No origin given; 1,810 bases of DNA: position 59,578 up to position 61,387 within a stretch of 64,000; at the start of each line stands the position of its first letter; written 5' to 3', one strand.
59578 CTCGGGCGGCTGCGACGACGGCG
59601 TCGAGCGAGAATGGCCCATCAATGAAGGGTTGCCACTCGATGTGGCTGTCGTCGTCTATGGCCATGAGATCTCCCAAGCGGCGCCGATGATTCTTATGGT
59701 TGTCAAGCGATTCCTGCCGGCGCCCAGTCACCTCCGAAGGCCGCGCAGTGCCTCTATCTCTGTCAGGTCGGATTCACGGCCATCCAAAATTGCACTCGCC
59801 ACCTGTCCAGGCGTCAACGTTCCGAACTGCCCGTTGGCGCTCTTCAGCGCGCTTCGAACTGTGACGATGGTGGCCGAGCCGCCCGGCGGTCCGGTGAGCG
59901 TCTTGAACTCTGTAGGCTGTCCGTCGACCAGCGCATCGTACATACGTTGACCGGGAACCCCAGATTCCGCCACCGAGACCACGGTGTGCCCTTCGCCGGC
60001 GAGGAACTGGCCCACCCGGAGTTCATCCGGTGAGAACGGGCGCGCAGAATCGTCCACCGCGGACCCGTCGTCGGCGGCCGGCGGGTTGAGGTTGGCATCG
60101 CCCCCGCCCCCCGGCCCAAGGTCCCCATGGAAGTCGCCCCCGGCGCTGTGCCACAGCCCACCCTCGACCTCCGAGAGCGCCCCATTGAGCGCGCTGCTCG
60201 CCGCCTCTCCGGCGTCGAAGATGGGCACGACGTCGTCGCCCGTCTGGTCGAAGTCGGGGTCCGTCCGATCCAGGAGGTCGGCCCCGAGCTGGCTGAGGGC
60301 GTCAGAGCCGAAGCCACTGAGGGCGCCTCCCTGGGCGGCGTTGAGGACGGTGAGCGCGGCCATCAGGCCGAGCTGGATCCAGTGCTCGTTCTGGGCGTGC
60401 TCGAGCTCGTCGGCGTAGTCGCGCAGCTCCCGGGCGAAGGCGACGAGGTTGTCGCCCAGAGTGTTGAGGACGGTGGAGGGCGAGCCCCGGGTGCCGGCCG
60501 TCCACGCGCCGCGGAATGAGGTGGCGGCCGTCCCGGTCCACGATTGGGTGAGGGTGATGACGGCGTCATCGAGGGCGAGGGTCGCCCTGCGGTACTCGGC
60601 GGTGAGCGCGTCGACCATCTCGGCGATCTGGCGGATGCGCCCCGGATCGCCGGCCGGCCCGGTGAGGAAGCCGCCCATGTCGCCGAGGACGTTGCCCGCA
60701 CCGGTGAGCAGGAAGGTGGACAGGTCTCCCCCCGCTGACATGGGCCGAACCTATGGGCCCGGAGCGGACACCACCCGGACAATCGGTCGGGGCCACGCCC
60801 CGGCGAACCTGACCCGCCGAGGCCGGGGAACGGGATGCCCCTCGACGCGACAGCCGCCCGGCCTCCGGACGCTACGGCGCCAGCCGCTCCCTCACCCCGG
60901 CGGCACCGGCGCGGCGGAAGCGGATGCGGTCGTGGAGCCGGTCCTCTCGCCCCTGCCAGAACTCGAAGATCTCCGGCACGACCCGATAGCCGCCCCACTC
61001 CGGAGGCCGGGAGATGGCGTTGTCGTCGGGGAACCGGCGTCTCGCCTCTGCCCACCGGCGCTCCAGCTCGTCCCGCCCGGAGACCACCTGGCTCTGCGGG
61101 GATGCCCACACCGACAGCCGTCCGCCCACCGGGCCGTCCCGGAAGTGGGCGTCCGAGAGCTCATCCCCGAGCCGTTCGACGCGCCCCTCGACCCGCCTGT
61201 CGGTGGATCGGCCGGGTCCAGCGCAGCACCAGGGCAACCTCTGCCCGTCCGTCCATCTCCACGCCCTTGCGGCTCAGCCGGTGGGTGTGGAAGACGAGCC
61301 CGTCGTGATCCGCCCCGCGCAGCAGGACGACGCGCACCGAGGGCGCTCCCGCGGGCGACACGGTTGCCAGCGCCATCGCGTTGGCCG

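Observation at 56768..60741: Reduced-GC string of overlapping genes: WXG100-like protein with a nuclease-like C-terminus, an ORF in the immunity position, a lipoprotein, and a disrupted PKD protein, next to a two-component system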

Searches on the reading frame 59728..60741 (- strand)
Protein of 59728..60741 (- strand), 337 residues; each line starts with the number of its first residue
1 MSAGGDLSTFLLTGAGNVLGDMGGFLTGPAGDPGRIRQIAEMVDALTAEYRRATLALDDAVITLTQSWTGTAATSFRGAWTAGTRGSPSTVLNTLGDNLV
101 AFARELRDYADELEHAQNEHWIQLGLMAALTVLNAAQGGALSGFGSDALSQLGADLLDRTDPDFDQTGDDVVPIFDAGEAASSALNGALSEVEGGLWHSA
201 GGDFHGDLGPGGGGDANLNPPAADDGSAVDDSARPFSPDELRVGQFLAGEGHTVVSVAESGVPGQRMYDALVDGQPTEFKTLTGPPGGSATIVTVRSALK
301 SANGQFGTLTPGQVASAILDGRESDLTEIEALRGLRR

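Call 3: search_protein_families(library=pfam, proteins=[window:59728-60741:-], max_evalue=1)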
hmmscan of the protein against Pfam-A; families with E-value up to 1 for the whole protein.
window:59728-60741:- (337 aa): 3 families
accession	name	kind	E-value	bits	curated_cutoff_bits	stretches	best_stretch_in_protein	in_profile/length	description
PF25547.1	WXG100_2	-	4.3e-09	37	27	1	29-141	24-133/150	WXG100 like domain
PF06013.18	WXG100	-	0.0027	18.4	27.3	1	32-86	5-59/86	Proteins of 100 residues with WXG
PF18451.7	CdiA_C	-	0.11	13.1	26.6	1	269-296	4-30/81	Contact-dependent growth inhibition CdiA C-terminal domain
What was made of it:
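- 59731..60036 (-): CdiA_C-like PD-(D/E)xK nuclease (tRNase-type) toxin domain, incomplete. E240, D269, E278-x-K280 and Q305 are present. The last 24 residues are missing. The window copy itself hits PF18451 only at E 0.11 (call 3).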

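Call 4: search_protein_families(library=ncbifam, proteins=[window:59728-60741:-], max_evalue=1)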
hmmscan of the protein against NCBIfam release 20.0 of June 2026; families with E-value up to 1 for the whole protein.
window:59728-60741:- (337 aa): 1 family
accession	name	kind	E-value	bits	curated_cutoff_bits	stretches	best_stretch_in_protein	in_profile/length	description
TIGR03930.1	WXG100_ESAT6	subfamily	0.00016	21.8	44.85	1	32-118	5-86/90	WXG100 family type VII secretion target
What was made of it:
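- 60319..60657 (-): WXG100_2 (WXG100-like) N-terminal domain, aa 29-141, with the WXG motif in SWTGTAA. It is the presumed type VII secretion targeting domain. PF06013 gives E 0.0027 and TIGR03930 gives E 1.6e-4, both below threshold (calls 3, 4).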

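Call 5: search_solved_structures(query=window:59728-60741:-, max_evalue=10, show_alignments=3)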
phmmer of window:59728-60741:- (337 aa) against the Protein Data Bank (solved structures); distinct sequences matched with E-value up to 10: 3.
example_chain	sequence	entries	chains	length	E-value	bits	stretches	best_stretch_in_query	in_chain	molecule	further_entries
4i0x_A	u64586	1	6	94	0.092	15.1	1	40-108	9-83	ESAT-6-like protein MAB_3112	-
8oru_AAA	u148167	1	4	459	0.42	13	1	84-165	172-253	Cyclic 2,3-diphosphoglycerate synthetase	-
8ork_AAA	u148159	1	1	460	0.42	12.9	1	84-165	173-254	Cyclic 2,3-diphosphoglycerate synthetase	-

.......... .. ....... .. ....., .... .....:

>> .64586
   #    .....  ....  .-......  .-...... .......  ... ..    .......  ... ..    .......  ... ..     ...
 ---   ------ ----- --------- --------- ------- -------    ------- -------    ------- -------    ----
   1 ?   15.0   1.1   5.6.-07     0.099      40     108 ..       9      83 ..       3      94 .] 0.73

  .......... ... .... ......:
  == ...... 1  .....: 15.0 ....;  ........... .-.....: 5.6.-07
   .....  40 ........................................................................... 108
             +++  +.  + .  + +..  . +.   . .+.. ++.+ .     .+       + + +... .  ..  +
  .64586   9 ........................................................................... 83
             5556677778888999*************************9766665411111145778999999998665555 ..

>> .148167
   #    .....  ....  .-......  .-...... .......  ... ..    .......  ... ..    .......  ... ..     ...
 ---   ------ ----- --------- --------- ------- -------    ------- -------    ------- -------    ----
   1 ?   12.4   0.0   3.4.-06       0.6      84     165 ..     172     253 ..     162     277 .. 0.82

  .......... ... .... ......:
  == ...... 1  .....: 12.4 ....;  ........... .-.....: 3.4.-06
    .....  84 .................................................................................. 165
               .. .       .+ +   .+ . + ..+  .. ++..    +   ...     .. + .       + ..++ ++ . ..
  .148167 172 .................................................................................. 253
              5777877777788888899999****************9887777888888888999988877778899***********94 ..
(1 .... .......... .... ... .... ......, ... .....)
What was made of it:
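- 60319..60657 (-): The weak PDB hit 4i0x_A is an ESAT-6-like protein (call 5).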

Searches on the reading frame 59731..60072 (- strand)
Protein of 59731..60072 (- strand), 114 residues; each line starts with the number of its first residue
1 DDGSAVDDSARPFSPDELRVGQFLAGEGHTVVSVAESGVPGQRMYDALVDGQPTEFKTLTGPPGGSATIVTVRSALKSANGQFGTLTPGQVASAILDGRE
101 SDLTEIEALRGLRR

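Call 7: find_homologous_proteins(query=window:59731-60072:-, max_evalue=0.001)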
Query seq(114 aa) (114 aa): 1 proteins with E <= 0.001 among 18 candidates.
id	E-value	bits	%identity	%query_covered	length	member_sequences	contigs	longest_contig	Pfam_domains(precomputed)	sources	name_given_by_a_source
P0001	1.3e-26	111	66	82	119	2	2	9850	-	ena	-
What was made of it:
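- Tried and rejected: Word-indexed homology search with the toxin tail found only one protein (call 7).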

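Call 13: find_encoding_contigs(protein=P0001, flank=8000, max_places=4)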
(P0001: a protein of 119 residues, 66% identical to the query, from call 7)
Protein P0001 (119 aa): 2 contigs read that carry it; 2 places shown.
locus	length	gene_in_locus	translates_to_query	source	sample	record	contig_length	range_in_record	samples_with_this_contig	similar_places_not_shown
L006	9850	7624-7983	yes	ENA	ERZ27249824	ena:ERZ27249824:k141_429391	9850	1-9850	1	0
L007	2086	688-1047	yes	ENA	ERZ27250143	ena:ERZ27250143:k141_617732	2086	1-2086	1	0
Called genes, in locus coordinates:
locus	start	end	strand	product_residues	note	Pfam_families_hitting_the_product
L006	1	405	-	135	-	?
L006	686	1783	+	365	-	PF01979:Amidohydro_1, PF07969:Amidohydro_3 (faint)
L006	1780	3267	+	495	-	PF02838:Glyco_hydro_20b, PF00728:Glyco_hydro_20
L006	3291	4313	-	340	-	PF01380:SIS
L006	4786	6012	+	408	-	PF15902:Sortilin-Vps10 (faint)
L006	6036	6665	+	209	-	PF12766:Pyridox_oxase_2, PF01243:PNPOx_N, PF10590:PNP_phzG_C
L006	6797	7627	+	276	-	PF25547:WXG100_2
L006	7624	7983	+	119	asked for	-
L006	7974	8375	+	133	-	-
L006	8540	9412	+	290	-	-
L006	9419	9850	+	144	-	?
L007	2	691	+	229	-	?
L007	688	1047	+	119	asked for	-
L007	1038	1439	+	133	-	-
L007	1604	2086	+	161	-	?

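Call 18: search_protein_representatives(protein=window:59731-60072:-)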
Query: 114 residues. Proteins with E-value up to 0.001 (for the whole library): 142; up to 1e-10: 18; up to 1e-30: 0. The best 142 are listed.
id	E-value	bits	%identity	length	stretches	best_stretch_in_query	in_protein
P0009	4.1e-29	117.2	50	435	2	5-114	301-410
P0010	9.3e-29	116.1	62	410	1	3-114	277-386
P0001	4.0e-27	110.8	65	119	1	21-114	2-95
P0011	5.6e-14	68.5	53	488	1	4-114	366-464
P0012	1.1e-13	67.6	50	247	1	5-114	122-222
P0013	3.6e-13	65.9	54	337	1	5-114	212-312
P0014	4.3e-13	65.7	46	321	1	6-114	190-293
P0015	5.7e-13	65.3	46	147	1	5-114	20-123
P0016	1.2e-12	64.2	49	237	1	5-113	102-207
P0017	1.8e-12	63.7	55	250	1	5-114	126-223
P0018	2.2e-12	63.4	48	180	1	5-114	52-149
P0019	6.6e-12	61.9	44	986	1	4-114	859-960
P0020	1.1e-11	61.1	52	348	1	5-114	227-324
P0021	1.4e-11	60.8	48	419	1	5-114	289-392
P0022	2.1e-11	60.3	56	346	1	5-83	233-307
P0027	1.3e-10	57.7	46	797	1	4-114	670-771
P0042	4.7e-09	52.7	48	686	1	1-113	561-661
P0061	1.4e-07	47.9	44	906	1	4-113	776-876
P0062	1.5e-07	47.8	50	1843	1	5-114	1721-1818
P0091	6.6e-06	42.6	42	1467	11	46-71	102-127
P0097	1.1e-05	41.8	37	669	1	6-114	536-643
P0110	5.7e-05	39.6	33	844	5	58-106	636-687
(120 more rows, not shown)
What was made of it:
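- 59731..60036 (-): phmmer found 142 relatives (call 18).
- Tried and rejected: The exhaustive HMMER search was needed (call 18).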

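Call 23: search_protein_families(library=pfam, alignment_id=A1, max_evalue=0.01)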
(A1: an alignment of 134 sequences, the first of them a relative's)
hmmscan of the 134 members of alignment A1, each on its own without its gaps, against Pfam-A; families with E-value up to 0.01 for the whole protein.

A. member 1, P0001 (119 aa): 0 families

B. families by the number of members that match (of 134 scanned): 23 families
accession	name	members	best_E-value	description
PF18451.7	CdiA_C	121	6.8e-19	Contact-dependent growth inhibition CdiA C-terminal domain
PF06013.18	WXG100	10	1.4e-06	Proteins of 100 residues with WXG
PF25547.1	WXG100_2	9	4.1e-12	WXG100 like domain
PF07591.16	PT-HINT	3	2.6e-19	Pretoxin HINT domain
PF25310.1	VG15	2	5.1e-25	VG15 protein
PF04233.19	Phage_Mu_F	2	1.8e-23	Phage Mu protein F like protein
PF14890.11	Intein_splicing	2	1.8e-05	Intein splicing domain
PF21724.2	DUF6861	1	3.4e-38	Family of unknown function (DUF6861)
PF22905.2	Hydro_N_hd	1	5.8e-21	Hydrolase N-terminal helical domain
PF22830.1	CATSPERB_head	1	3.3e-13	CATSPERB head domain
PF21337.3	Peptidase_M17_N_1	1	2e-12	M17 aminopeptidase, N-terminal domain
PF05488.18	PAAR_motif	1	1.4e-10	PAAR motif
PF24489.1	Ig_J_second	1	2.8e-06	Tip attachment protein J second Ig-like domain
PF21725.3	T7SS_signal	1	1.8e-05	Putative T7SS secretion signal domain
PF19267.4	CIS_spike_tip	1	2.6e-05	Contractile injection system spike tip protein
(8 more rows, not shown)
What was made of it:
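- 59731..60036 (-): 121 of 134 relatives hit PF18451 (call 23).
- On CdiA_C (PF18451) / Bp1026b-type PD-(D/E)xK tRNase toxins: However, 121 of 134 phmmer relatives do hit, best E 6.8e-19 (call 23).
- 121 of 134 relatives hit CdiA_C PF18451 (call 23).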

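Call 24: search_protein_families(library=pfam, proteins=[P0019, P0027, P0042, P0061, P0062, P0091, P0097, P0110], max_evalue=0.01)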
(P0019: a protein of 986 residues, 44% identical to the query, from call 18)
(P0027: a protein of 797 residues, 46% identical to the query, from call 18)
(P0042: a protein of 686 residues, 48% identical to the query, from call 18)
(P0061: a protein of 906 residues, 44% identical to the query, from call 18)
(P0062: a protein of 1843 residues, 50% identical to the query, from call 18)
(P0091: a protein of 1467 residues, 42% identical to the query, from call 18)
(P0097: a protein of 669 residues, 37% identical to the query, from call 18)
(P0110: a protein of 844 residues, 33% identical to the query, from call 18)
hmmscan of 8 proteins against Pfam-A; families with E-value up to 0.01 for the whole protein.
P0019 (986 aa): 3 families
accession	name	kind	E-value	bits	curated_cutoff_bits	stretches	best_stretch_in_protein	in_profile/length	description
PF13699.11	eCIS_core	-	2.1e-30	105.1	22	1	159-235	1-77/79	eCIS core domain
PF18451.7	CdiA_C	-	2.8e-07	31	26.6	1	898-975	1-75/81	Contact-dependent growth inhibition CdiA C-terminal domain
PF21724.2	DUF6861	-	0.0081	16.1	28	1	686-759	31-110/194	Family of unknown function (DUF6861)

P0027 (797 aa): 1 family
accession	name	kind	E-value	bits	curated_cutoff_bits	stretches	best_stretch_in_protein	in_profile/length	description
PF18451.7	CdiA_C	-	1.1e-05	25.9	26.6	1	710-787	2-77/81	Contact-dependent growth inhibition CdiA C-terminal domain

P0042 (686 aa): 2 families
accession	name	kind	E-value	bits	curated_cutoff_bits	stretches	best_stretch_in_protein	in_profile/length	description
PF13367.11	PrsW-protease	-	6.1e-13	49.2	23.5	2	29-128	4-100/196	PrsW family intramembrane metalloprotease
PF18451.7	CdiA_C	-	9.5e-12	45.4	26.6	1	603-678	1-76/81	Contact-dependent growth inhibition CdiA C-terminal domain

P0061 (906 aa): 1 family
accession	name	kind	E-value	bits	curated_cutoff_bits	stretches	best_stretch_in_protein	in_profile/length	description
PF18451.7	CdiA_C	-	3e-09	37.4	26.6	1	815-894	1-75/81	Contact-dependent growth inhibition CdiA C-terminal domain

P0062 (1843 aa): 5 families
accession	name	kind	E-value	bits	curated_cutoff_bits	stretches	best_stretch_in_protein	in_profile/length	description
PF05593.20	RHS_repeat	-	4e-145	470.5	22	20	525-562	1-38/38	RHS Repeat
PF01453.30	B_lectin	-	3.1e-13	50.6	32.4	1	1295-1355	11-74/105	D-mannose binding lectin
PF18451.7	CdiA_C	-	8.4e-12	45.6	26.6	1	1762-1835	4-76/81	Contact-dependent growth inhibition CdiA C-terminal domain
PF20148.4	DUF6531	-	3.3e-11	43.8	24.1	1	88-161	2-74/74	Domain of unknown function (DUF6531)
PF13570.13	Beta-prop_ACSF4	-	0.0061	16.4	133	0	1170-1271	135-213/329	Beta-alanine-activating enzyme, beta-propeller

P0091 (1467 aa): 8 families
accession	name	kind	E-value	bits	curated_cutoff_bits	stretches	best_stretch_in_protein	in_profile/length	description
PF17963.7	Big_9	-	0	1003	23.6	15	540-627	1-88/89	Bacterial Ig domain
PF17803.7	Cadherin_4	-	1.5e-204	663.4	25.1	15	997-1053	3-62/71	Bacterial cadherin-like domain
PF17892.7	Cadherin_5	-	5.8e-174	565.2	26.5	15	446-537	1-98/98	Cadherin-like domain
PF13585.12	CHU_C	-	1.6e-29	102.3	27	1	1381-1464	2-85/86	CHU_C Type IX secretion signal domain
PF20082.4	DUF6476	-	6.9e-24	84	24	0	344-375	26-58/91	Family of unknown function (DUF6476)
PF18341.7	PSA_CBD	-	4e-06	27.1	27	0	32-53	6-27/60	PSA endolysin C-terminal cell wall binding domain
PF23334.1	VWC2L_2nd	-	6.1e-06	26.8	27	0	22-39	23-40/55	VWC2L-like domain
PF25523.1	Ig_RIMBP2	-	0.00033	21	27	0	946-986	6-46/105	RIMBP2-like, immunoglobulin-like domain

P0097 (669 aa): 2 families
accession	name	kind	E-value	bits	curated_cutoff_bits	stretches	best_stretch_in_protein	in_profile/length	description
PF18451.7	CdiA_C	-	1.2e-08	35.4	26.6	1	573-660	1-75/81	Contact-dependent growth inhibition CdiA C-terminal domain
PF13367.11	PrsW-protease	-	2.4e-08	34.2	23.5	1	83-168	9-97/196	PrsW family intramembrane metalloprotease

P0110 (844 aa): 4 families
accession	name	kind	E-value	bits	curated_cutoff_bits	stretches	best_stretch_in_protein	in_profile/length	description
PF00069.31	Pkinase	-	5.5e-45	154.3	31.7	1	8-254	4-256/263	Protein kinase domain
PF07714.23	PK_Tyr_Ser-Thr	-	7.6e-31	107.8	23.1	1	8-258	4-257/258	Protein tyrosine and serine/threonine kinase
PF07938.18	Fungal_lectin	-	3e-12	47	25.3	1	568-750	65-243/299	Fungal fucose-specific lectin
PF01636.29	APH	-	4.7e-07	30.3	23.2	1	18-160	54-204/239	Phosphotransferase enzyme family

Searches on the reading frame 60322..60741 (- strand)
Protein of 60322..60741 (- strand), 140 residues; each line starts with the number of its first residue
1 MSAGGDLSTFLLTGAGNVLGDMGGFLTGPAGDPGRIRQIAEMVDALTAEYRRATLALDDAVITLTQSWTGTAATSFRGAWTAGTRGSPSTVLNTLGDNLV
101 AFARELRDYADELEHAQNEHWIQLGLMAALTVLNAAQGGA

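Call 78: find_related_loci(query=window:60322-60741:-, collection=metagenome_contigs, flank=4000)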
Query window:60322-60741:- (140 aa) in metagenome_contigs; peptide patterns used: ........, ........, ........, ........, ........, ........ (x = any residue, [..] = any of these).
309 stretches matched a pattern; 6 encode a relative of the query (tblastn E <= 1e-3); 6 distinct loci.
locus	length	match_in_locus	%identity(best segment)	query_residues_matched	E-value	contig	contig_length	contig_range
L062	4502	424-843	96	1-140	1e-86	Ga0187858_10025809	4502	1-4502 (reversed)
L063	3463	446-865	95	1-140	1e-86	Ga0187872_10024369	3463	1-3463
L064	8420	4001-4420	88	1-140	1e-80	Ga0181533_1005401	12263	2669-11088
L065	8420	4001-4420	84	1-140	3e-75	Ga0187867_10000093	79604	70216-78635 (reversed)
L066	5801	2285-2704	84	1-140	3e-75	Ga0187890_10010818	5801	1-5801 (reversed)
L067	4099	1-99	97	108-140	4e-18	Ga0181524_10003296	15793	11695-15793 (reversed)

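Call 83: search_protein_families(library=pfam, proteins=[L065:4001-5167:+, L065:5172-5393:+, L064:4001-5182:+], max_evalue=0.1)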
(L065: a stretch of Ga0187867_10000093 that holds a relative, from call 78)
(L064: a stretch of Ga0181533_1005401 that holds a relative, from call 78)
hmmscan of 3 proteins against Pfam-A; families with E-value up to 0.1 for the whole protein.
L065:4001-5167:+ (389 aa): 3 families
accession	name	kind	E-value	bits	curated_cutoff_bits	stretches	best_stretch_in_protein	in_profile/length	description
PF21814.2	DUF6883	-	5.7e-11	43.1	27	1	272-385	2-108/110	Domain of unknown function (DUF6883)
PF25547.1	WXG100_2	-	3.2e-07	30.8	27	1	29-140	24-132/150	WXG100 like domain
PF06013.18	WXG100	-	2.3e-05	25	27.3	1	32-85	5-58/86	Proteins of 100 residues with WXG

L065:5172-5393:+ (74 aa): 1 family
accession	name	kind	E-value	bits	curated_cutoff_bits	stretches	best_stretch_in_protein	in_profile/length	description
PF16277.11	DUF4926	-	4e-05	23.4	29.1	1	6-72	2-56/57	Domain of unknown function (DUF4926)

L064:4001-5182:+ (394 aa): 2 families
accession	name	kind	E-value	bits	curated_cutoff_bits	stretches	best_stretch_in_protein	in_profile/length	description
PF25547.1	WXG100_2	-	6.5e-10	39.6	27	1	29-141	24-133/150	WXG100 like domain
PF06013.18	WXG100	-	0.00044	20.9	27.3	1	32-114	5-82/86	Proteins of 100 residues with WXG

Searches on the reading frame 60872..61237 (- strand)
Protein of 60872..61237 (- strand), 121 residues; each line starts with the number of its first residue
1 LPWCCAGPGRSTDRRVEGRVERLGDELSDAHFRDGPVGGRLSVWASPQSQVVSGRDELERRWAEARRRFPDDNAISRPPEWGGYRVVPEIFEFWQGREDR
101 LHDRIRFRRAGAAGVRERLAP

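Call 3: search_protein_families(library=pfam, proteins=[window:60872-61237:-], max_evalue=1)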
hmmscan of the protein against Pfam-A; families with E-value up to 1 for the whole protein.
window:60872-61237:- (121 aa): 2 families
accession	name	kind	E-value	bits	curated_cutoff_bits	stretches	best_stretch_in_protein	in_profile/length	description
PF10590.14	PNP_phzG_C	-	1.4e-18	66.9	27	1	81-121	1-42/42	Pyridoxine 5'-phosphate oxidase C-terminal dimerisation region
PF09343.15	DUF2460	-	0.087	12.7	30.4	1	44-78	19-53/205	Conserved hypothetical protein 2217 (DUF2460)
